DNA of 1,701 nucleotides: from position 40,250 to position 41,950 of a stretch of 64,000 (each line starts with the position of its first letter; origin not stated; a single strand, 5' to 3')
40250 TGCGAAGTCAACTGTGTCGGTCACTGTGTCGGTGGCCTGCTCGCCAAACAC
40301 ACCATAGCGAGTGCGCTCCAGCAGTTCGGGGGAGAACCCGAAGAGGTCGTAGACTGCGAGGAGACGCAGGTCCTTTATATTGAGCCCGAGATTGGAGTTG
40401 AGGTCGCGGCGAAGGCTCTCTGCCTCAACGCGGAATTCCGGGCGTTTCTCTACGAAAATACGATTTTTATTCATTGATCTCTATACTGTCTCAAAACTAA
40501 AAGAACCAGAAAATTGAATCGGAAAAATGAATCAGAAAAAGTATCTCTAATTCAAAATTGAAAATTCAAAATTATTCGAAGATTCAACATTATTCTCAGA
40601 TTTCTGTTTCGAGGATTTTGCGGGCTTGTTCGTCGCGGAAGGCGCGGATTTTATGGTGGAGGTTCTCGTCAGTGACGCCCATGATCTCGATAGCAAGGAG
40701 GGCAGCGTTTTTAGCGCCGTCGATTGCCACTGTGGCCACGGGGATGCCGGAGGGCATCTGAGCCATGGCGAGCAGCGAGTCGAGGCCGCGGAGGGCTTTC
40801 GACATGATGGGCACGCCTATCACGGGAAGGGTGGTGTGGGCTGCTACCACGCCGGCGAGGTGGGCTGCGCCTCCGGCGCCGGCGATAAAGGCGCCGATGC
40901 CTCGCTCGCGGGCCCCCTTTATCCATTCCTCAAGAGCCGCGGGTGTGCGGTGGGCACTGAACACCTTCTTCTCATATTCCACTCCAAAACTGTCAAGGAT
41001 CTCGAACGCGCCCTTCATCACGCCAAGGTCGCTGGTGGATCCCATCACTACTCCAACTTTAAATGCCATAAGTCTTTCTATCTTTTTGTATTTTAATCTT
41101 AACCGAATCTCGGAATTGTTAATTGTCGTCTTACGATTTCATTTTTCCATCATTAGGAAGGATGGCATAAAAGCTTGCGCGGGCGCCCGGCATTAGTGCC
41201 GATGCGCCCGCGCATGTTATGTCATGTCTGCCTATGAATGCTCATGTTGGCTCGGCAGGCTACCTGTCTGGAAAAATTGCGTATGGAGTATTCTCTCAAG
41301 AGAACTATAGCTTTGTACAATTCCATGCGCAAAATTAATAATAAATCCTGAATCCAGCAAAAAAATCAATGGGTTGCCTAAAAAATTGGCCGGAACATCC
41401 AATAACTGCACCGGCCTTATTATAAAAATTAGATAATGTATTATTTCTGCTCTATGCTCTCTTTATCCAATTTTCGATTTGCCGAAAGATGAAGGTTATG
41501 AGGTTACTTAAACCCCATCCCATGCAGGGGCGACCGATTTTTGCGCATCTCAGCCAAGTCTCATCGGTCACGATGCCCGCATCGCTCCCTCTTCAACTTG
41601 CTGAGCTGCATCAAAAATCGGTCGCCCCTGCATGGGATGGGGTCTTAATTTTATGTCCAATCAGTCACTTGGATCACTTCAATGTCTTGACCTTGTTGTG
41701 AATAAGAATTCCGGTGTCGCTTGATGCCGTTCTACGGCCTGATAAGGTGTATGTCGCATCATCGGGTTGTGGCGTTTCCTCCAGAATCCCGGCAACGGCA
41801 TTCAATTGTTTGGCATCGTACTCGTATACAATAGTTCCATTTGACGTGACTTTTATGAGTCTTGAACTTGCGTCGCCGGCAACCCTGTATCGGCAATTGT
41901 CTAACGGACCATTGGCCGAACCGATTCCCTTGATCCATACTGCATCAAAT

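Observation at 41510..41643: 134 bp near-perfect palindrome (33 bp perfect arms) immediately 3' of the islet operon: MITE-like element or giant terminator/structured RNA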

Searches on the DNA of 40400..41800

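Call 8: search_rna_families(source=window, start=40400, end=41800, threshold=evalue, max_evalue=10)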
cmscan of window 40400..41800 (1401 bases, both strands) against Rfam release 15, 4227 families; matches with E-value up to 10: 5.
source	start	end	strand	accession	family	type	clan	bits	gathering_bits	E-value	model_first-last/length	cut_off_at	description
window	41138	41226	+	RF02329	TtnuHACA22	Gene; snRNA; snoRNA; HACA-box;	-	21.7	90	2.8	1-103/103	no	Tetrahymena snoRNA TtnuHACA22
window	41523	41661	+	RF00499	Parecho_CRE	Cis-reg;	-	18.2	55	0.99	1-116/116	no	Human parechovirus 1 (HPeV1) cis regulatory element (CRE)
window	41326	41381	-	RF01832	ROSE_2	Cis-reg; thermoregulator;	-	17.5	65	1.4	1-73/73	no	Repression of heat shock gene expression (ROSE) element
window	40814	40869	+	RF01783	b55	Gene; sRNA;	-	16.8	70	8.1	1-61/61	no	Mycobacterium B11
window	41173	41225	-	RF02031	tpke11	Gene; sRNA;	-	16.2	43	2.8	3-54/77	no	tpke11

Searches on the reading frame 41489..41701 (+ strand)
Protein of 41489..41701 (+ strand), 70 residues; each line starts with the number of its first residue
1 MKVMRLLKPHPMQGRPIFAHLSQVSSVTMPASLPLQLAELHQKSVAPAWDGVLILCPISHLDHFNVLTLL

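Call 10: search_protein_families(library=pfam, proteins=[window:41489-41701:+], max_evalue=0.01)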
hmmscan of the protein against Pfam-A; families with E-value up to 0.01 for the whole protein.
window:41489-41701:+ (70 aa): 0 families
